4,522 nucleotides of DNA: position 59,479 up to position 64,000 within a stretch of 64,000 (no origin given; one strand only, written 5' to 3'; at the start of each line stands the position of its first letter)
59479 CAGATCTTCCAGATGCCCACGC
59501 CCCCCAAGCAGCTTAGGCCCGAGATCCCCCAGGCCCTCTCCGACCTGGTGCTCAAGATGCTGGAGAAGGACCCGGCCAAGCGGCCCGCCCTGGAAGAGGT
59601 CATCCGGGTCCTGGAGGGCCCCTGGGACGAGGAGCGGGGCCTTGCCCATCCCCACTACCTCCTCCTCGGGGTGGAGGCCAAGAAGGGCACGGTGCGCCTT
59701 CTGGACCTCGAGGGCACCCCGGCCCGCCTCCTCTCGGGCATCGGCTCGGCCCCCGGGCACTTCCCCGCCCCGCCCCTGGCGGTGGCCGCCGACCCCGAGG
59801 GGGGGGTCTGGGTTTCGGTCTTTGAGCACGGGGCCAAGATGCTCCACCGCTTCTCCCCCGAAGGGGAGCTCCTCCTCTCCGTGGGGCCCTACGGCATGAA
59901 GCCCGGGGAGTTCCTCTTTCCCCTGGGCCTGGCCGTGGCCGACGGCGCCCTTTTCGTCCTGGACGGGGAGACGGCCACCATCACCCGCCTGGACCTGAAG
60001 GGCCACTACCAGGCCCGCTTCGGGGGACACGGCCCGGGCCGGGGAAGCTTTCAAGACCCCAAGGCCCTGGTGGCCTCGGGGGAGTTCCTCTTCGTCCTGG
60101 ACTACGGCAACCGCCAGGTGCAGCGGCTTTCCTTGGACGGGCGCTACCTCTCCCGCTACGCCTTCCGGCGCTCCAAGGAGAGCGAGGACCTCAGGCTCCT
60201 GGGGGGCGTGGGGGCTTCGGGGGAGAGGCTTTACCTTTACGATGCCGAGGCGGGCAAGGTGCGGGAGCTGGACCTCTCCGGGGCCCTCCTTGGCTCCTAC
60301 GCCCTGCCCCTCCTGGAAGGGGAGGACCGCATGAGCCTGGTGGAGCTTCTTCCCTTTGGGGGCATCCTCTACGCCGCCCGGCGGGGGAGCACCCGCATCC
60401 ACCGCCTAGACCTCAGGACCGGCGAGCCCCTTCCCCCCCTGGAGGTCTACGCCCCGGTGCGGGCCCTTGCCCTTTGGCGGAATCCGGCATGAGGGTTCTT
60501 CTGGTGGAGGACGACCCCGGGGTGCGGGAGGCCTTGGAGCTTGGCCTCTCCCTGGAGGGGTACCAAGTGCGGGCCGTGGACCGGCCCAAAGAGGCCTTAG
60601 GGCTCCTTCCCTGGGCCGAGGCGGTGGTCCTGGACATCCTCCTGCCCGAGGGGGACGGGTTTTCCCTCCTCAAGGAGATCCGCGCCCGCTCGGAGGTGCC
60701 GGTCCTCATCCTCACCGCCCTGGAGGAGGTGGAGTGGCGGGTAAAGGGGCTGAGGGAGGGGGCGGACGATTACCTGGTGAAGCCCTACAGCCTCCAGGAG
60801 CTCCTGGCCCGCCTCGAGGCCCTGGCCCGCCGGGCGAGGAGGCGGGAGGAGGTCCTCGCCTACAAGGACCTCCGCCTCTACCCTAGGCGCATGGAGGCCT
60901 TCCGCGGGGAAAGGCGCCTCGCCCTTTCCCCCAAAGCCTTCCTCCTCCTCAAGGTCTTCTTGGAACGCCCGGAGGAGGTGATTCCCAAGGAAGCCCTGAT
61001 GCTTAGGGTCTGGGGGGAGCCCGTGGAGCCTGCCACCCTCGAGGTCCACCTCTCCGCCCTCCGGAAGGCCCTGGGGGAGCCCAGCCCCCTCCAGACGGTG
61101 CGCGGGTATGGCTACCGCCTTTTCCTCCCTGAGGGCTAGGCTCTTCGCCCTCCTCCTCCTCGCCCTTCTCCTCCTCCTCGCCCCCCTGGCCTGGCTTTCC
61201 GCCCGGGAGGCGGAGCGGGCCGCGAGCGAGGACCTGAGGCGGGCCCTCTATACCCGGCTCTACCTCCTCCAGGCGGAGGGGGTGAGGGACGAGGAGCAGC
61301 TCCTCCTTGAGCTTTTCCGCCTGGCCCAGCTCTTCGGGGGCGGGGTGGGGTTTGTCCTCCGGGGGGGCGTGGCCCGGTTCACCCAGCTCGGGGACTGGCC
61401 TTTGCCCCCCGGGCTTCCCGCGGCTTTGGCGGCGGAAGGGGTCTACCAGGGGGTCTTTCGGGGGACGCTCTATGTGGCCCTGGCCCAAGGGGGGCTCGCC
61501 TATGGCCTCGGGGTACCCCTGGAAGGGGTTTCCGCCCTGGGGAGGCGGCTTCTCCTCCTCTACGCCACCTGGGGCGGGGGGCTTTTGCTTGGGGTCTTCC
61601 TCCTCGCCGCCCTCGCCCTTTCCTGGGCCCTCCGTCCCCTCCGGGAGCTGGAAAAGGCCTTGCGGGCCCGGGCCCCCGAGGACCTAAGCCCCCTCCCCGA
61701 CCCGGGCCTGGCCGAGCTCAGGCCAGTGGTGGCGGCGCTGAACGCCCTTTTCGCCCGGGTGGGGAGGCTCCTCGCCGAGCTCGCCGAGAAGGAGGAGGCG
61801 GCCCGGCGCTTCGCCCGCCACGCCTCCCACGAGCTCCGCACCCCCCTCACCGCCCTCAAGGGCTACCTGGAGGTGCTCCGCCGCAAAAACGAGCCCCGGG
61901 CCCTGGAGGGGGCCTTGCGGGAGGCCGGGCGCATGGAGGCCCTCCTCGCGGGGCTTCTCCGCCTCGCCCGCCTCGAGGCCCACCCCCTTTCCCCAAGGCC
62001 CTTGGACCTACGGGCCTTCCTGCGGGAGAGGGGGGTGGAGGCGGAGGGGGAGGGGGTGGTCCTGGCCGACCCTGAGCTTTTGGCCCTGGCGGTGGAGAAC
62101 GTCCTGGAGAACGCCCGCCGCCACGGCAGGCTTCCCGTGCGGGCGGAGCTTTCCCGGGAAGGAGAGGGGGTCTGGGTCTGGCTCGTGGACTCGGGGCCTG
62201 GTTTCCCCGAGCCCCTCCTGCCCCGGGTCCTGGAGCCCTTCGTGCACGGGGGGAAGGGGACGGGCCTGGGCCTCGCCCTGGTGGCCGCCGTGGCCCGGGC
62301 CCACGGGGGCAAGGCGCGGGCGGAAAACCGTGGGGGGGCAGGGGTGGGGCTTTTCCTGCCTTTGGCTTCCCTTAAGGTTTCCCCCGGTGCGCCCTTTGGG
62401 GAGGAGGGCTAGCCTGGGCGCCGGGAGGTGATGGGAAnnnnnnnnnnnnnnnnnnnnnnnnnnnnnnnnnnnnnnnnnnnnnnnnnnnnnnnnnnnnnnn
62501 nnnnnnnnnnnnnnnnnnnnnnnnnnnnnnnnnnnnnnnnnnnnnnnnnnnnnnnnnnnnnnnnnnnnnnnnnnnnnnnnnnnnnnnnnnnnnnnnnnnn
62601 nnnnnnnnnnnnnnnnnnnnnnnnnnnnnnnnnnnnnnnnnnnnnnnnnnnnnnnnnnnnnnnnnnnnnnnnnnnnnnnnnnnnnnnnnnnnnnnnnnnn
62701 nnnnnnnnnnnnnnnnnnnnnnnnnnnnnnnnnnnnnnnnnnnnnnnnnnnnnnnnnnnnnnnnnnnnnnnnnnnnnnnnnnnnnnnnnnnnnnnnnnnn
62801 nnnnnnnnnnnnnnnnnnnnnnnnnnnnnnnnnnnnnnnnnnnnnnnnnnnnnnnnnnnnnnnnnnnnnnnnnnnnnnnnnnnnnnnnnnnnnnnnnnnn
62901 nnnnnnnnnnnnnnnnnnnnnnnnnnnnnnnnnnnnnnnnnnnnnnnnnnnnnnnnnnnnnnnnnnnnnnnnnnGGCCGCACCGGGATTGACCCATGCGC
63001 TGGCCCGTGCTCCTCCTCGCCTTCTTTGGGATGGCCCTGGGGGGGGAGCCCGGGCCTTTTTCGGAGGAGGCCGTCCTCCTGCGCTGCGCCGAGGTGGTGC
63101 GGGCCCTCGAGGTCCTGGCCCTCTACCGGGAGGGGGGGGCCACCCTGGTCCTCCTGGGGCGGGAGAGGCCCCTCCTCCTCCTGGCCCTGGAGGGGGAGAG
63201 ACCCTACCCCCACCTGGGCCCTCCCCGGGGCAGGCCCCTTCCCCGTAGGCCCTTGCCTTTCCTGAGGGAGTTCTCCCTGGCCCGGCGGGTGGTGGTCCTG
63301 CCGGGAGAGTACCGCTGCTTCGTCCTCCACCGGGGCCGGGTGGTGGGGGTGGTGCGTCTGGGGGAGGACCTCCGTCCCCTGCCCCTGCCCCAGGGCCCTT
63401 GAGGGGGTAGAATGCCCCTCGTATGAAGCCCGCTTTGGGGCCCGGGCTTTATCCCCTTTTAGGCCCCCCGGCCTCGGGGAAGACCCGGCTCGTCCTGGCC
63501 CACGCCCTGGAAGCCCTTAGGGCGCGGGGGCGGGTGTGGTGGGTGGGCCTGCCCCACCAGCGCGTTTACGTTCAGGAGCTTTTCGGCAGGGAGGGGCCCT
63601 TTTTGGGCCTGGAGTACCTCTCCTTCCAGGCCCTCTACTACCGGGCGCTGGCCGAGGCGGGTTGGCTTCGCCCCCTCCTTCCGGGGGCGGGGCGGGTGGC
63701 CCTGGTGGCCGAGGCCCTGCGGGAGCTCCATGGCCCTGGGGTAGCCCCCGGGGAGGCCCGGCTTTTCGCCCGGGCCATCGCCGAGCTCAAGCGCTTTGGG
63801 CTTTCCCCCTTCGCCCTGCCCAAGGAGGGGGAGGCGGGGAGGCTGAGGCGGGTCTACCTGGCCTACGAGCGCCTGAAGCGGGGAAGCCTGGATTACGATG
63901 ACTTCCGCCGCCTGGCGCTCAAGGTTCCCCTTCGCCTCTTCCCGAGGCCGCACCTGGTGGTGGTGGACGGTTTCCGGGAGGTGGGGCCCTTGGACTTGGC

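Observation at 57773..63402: Single operon fusing PP2C phosphatase, Hanks kinase, OmpR/HisKA two-component pair and two secreted proteins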

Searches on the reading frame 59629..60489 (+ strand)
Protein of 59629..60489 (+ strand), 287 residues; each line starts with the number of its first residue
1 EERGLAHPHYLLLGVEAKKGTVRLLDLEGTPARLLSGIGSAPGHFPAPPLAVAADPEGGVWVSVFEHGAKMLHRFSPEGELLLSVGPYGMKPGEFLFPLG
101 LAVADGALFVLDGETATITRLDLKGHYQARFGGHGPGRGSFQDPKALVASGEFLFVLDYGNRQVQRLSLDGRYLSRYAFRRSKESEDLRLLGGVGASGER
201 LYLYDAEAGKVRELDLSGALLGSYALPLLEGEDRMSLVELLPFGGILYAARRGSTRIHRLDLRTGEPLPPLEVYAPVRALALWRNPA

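Call 74: search_solved_structures(query=window:59629-60489:+, max_evalue=1)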
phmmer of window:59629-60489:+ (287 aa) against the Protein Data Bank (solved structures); distinct sequences matched with E-value up to 1: 17.
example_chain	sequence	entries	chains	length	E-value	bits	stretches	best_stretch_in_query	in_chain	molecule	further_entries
6d69_A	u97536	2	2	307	1.5e-22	83.4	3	80-176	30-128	NHL Repeat Region of D. melanogaster Thin | Thin, isoform D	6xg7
8j72_A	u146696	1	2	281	5.7e-21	78.2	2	39-182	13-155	E3 ubiquitin-protein ligase TRIM71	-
9jur_A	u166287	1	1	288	3.1e-20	75.8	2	37-180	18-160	E3 ubiquitin-protein ligase TRIM71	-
7qrx_A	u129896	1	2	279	3.3e-20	75.7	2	39-180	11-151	E3 ubiquitin-protein ligase TRIM71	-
6fpt_A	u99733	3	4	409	2.3e-19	72.9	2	29-180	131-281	E3 ubiquitin-protein ligase TRIM71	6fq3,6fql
7qrw_A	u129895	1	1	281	2.8e-19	72.6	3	78-176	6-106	Isoform 4 of Tripartite motif-containing protein 3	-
7b2r_A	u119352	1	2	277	1.3e-17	67.2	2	49-175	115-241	Tripartite motif-containing protein 2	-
7b96_A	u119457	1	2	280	1.4e-17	67.1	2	49-175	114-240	Isoform 2 of Tripartite motif-containing protein 2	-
7qrv_A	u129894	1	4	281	1.4e-17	67.1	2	49-175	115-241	Tripartite motif-containing protein 2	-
4zlr_A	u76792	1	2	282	4.6e-05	26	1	85-173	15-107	Brain tumor protein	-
5ex7_A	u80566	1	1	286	4.8e-05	25.9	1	85-144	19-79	Brain tumor protein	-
1q7f_A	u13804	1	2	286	5.1e-05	25.9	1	85-174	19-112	brain tumor CG10719-PA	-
1zgr_A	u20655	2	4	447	0.0033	19.9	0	82-138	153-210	Mannose/glucose-specific lectin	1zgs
6g7w_A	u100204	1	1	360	0.011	18.2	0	94-132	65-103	NHL repeat-containing protein 2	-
7djl_C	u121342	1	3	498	0.019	17.4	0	49-124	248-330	Protein SUPPRESSOR OF QUENCHING 1, chloroplastic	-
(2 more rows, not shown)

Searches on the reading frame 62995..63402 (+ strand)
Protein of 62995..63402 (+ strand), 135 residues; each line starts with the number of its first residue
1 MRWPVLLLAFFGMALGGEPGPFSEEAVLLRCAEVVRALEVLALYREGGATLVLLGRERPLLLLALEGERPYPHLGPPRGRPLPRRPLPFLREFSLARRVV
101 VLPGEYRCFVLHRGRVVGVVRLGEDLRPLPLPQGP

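Call 3: search_protein_families(library=pfam, proteins=[window:62995-63402:+], max_evalue=0.01)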
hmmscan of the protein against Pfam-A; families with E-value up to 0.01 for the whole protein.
window:62995-63402:+ (135 aa): 0 families

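Call 4: search_protein_families(library=ncbifam, proteins=[window:62995-63402:+], max_evalue=0.01)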
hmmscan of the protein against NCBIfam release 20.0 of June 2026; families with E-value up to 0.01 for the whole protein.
window:62995-63402:+ (135 aa): 0 families

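Call 16: search_protein_families(library=pfam, proteins=[window:62995-63402:+], max_evalue=10)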
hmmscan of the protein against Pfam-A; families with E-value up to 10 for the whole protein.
window:62995-63402:+ (135 aa): 0 families

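Call 32: find_homologous_proteins(query=window:62995-63402:+, max_evalue=0.001)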
Query window:62995-63402:+ (135 aa): 37 proteins with E <= 0.001 among 1699 candidates.
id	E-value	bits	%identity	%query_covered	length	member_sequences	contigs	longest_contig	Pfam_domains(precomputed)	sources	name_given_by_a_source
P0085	8.2e-79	281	99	100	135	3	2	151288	-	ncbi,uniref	ncbi:hypothetical protein [Thermus sp.]|uniref:hypothetical protein n=1 Tax=Thermus sp. TaxID=275 Re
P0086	4.4e-61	223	89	89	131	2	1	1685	-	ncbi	-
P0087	2.8e-56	208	85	87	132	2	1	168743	-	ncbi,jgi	-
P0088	7.9e-48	180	79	75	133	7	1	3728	-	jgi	-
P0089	9.8e-47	177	72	84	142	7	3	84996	-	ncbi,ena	-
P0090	2.4e-46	175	78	88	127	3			-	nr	nr:hypothetical protein [Thermus sediminis]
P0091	9.2e-46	173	80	74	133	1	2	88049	-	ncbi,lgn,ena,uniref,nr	ncbi:hypothetical protein GCM10007092_08370 [Thermus composti]|uniref:Uncharacterized protein n=1 Ta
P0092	5.4e-45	171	78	79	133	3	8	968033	-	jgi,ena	jgi:hypothetical protein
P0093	1.4e-44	170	80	81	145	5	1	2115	-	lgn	-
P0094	2.0e-44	169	78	79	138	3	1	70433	-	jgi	jgi:hypothetical protein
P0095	8.8e-44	167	80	81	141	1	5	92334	-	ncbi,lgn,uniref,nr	ncbi:hypothetical protein [Thermus thermamylovorans]|uniref:Uncharacterized protein n=1 Tax=Thermus 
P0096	1.8e-43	166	76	81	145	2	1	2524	-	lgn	-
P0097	4.4e-43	165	71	81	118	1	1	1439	-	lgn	-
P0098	1.1e-42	163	69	87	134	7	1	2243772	-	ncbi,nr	ncbi:hypothetical protein TCCBUS3UF1_5800 [Thermus sp. CCB_US3_UF1]|nr:hypothetical protein TCCBUS3U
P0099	1.1e-42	163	75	75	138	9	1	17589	-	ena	-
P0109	3.1e-37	146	63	92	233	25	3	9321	PF00072.31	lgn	-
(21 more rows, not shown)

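Call 33: list_cluster_members(proteins=[P0109])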
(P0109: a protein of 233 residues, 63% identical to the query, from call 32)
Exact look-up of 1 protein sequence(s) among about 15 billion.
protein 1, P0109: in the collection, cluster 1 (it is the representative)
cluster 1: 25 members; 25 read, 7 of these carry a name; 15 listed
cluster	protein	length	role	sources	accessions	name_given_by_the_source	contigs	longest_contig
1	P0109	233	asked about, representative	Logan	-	-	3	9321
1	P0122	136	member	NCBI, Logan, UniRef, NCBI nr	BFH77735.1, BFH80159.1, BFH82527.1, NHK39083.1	hypothetical protein [Thermus thermophilus] | hypothetical protein n=1 Tax=Thermus thermophilus TaxID=274 RepID=UPI0013FE06F2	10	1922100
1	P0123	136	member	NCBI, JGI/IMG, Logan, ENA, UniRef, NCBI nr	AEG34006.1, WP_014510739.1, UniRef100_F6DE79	hypothetical protein Ththe16_1610 [Thermus thermophilus SG0.5JP17-16] | Uncharacterized protein n=1 Tax=Thermus thermophilus (strain SG0.5JP17-16) TaxID=762633 ... | hypothetical protein [Thermus thermophilus]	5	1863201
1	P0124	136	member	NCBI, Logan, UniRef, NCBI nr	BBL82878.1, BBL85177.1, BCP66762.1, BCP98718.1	hypothetical protein [Thermus thermophilus] | Uncharacterized protein n=1 Tax=Thermus thermophilus TaxID=274 RepID=A0A510I1J3_THETH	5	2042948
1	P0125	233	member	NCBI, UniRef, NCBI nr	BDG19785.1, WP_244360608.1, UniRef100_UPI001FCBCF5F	hypothetical protein TthSNM11_19880 [Thermus thermophilus] | response regulator transcription factor n=1 Tax=Thermus thermophilus TaxID=274 ... | response regulator transcription factor [Thermus thermophilus]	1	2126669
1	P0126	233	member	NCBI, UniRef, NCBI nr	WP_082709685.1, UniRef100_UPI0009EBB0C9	response regulator transcription factor [Thermus parvatiensis] | response regulator transcription factor n=1 Tax=Thermus parvatiensis TaxID=456163 ...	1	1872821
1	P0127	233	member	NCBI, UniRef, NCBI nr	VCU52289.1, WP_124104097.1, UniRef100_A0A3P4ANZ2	Transcriptional activator protein CzcR [Thermus thermophilus] | Transcriptional activator protein CzcR n=1 Tax=Thermus thermophilus TaxID=274 ... | response regulator transcription factor [Thermus thermophilus]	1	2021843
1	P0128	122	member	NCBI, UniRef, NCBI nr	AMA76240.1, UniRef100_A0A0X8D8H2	hypothetical protein AV541_02810 [Thermus parvatiensis] | Uncharacterized protein n=1 Tax=Thermus parvatiensis TaxID=456163 RepID=A0A0X8D8H2_9DEIN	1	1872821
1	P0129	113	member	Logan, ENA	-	-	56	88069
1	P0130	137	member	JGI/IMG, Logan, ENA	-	-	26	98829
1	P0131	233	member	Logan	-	-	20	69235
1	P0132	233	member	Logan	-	-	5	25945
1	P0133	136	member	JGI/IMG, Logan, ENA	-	-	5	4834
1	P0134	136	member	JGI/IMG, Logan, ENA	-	-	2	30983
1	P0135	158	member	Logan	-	-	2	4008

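Call 34: find_encoding_contigs(protein=P0109, flank=6000, max_places=4)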
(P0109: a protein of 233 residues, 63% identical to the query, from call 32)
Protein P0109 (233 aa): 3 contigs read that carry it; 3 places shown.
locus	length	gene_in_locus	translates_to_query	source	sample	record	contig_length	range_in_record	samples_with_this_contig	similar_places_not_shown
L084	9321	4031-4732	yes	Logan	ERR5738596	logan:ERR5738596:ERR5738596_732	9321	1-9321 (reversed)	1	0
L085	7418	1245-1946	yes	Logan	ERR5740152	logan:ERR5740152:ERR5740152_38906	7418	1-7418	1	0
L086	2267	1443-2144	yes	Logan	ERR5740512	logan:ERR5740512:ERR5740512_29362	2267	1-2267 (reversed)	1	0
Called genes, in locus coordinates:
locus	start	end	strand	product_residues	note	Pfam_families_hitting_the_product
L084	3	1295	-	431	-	?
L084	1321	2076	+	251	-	PF13672:PP2C_2, PF07228:SpoIIE (faint)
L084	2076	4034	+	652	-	PF00069:Pkinase, PF01636:APH (weak), PF03109:ABC1 (faint), PF07714:PK_Tyr_Ser-Thr, PF01436:NHL (faint)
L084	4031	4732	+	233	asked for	PF00072:Response_reg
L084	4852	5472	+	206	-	PF01386:Ribosomal_L25p, PF14693:Ribosomal_TL5_C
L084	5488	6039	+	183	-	PF01195:Pept_tRNA_hydro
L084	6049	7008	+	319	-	PF01820:Dala_Dala_lig_N, PF02222:ATP-grasp, PF07478:Dala_Dala_lig_C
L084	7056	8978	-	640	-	PF02518:HATPase_c, PF00204:DNA_gyraseB, PF01751:Toprim, PF00986:DNA_gyraseB_C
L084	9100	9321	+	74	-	?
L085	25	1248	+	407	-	PF00069:Pkinase, PF07714:PK_Tyr_Ser-Thr, PF08450:SGL (faint), PF01436:NHL (faint)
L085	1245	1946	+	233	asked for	PF00072:Response_reg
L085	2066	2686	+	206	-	PF01386:Ribosomal_L25p, PF14693:Ribosomal_TL5_C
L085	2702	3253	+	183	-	PF01195:Pept_tRNA_hydro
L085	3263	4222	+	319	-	PF01820:Dala_Dala_lig_N, PF02222:ATP-grasp, PF07478:Dala_Dala_lig_C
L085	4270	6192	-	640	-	PF02518:HATPase_c, PF00204:DNA_gyraseB, PF01751:Toprim, PF00986:DNA_gyraseB_C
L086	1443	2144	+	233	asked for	PF00072:Response_reg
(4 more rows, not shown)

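Call 46: predict_structure(alignment_id=A2)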
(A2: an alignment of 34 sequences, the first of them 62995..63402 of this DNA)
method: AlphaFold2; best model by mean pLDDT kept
length: 135 residues; sequences in the alignment: 34
mean_pLDDT: 86.9   pTM: 0.77
mean pLDDT of the five models: 86.9, 86.7, 86.4, 86.4, 85.8
residues with pLDDT >= 90: 100; 70-90: 12; 50-70: 12; < 50: 11
segments of 3 or more residues with pLDDT < 50: 1-3, 11-17
pLDDT, mean of each block of 10 residues (from residue 1): 50 50 94 97 94 95 93 89 94 96 95 96 96 69
secondary structure, 60 per line:
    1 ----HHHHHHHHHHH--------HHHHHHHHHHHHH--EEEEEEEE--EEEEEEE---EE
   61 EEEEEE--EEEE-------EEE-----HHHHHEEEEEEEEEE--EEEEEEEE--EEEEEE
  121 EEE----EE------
elements in order: H5-15 H24-36 E39-46 E49-55 E59-66 E69-72 E80-82 H88-92 E93-102 E105-112 E115-123

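Call 49: fold_search(model_id=the predicted structure, library=pdb)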
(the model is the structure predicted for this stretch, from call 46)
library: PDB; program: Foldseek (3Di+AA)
matches with E <= 10: 344; with E <= 0.001: 0
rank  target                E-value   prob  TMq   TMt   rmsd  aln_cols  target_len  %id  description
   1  3iul                  5.8e-02  0.38  0.24  0.05  18.9       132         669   14  apPEP_WT1 opened state (released 2010-05-05)
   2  5uzw_C                7.7e-02  0.23  0.20  0.05  16.6       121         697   14  PCY1 G696Insertion Variant in Complex with Follower Peptide and the Covalent Inhibitor ZPP (released 2017-05-31)
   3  4ax4                  9.1e-02  0.44  0.25  0.05  15.8       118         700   10  PROLYL OLIGOPEPTIDASE FROM PORCINE BRAIN, H680A MUTANT (released 2012-09-26)
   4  5uw3_C                9.7e-02  0.21  0.20  0.05  16.5       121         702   13  PCY1 in Complex with Follower Peptide (released 2017-05-31)
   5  5o3w_C                1.2e-01  0.30  0.23  0.05  16.1       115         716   13  Structural characterization of the fast and promiscuous macrocyclase from plant - PCY1-S562A bound to Presegetalin A1 (released 2018-02-07)
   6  5uzw_B                1.2e-01  0.18  0.20  0.05  16.6       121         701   14  PCY1 G696Insertion Variant in Complex with Follower Peptide and the Covalent Inhibitor ZPP (released 2017-05-31)
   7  1vz2                  1.3e-01  0.33  0.25  0.05  17.4       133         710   10  PROLYL OLIGOPEPTIDASE FROM PORCINE BRAIN, Y73C/V427C/C255T MUTANT (released 2004-07-01)
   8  3ium                  1.6e-01  0.23  0.24  0.05  18.9       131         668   14  apPEP_WTX opened state (released 2010-05-05)
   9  2bkl_A                1.7e-01  0.28  0.25  0.07  16.3       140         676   13  Structural and Mechanistic Analysis of Two Prolyl Endopeptidases: Role of Inter-Domain Dynamics in Catalysis and Speci (released 2005-03-09)
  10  5uzw_D                1.7e-01  0.18  0.20  0.05  16.5       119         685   13  PCY1 G696Insertion Variant in Complex with Follower Peptide and the Covalent Inhibitor ZPP (released 2017-05-31)
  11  5uzw_A                1.7e-01  0.16  0.20  0.05  16.6       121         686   14  PCY1 G696Insertion Variant in Complex with Follower Peptide and the Covalent Inhibitor ZPP (released 2017-05-31)
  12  5uw3_A                2.0e-01  0.16  0.20  0.05  16.6       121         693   13  PCY1 in Complex with Follower Peptide (released 2017-05-31)
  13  8veh_B                2.1e-01  0.41  0.31  0.24   8.7       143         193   15  Crystal structure of outer membrane lipoprotein carrier protein (LolA) from Rickettsia bellii (released 2023-12-27)
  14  3eq7                  2.1e-01  0.21  0.24  0.05  17.7       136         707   10  Prolyl oligopeptidase complexed with R-Pro-(decarboxy-Pro)-Type inhibitors (released 2009-08-25)
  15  5uw5_B                2.1e-01  0.15  0.20  0.05  16.3       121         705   15  PCY1 H695A Variant in Complex with Follower Peptide (released 2017-05-31)
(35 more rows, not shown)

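Call 72: search_protein_families(library=padloc, proteins=[window:62995-63402:+], max_evalue=0.001)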
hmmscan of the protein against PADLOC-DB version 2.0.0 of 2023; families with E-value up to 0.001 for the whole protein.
window:62995-63402:+ (135 aa): 0 families

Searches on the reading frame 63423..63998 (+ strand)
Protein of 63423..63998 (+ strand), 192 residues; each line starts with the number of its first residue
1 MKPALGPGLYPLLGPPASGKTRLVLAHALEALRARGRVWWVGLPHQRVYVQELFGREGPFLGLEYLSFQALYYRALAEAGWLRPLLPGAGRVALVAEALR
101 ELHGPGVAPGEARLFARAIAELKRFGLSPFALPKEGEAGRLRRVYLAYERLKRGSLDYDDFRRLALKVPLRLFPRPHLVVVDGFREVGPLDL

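Call 16: search_protein_families(library=pfam, proteins=[window:63423-63998:+], max_evalue=10)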
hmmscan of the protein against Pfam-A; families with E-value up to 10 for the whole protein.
window:63423-63998:+ (192 aa): 3 families
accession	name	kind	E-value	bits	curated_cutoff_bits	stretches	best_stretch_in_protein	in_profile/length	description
PF13191.12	AAA_16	-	0.00045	21.2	32.6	1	10-125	27-123/167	AAA ATPase domain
PF13481.12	AAA_25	-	0.029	14.5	27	1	12-46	38-74/195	AAA domain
PF01695.23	IstB_IS21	-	0.086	12.8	24.1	1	12-41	97-126/238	IstB-like ATP binding protein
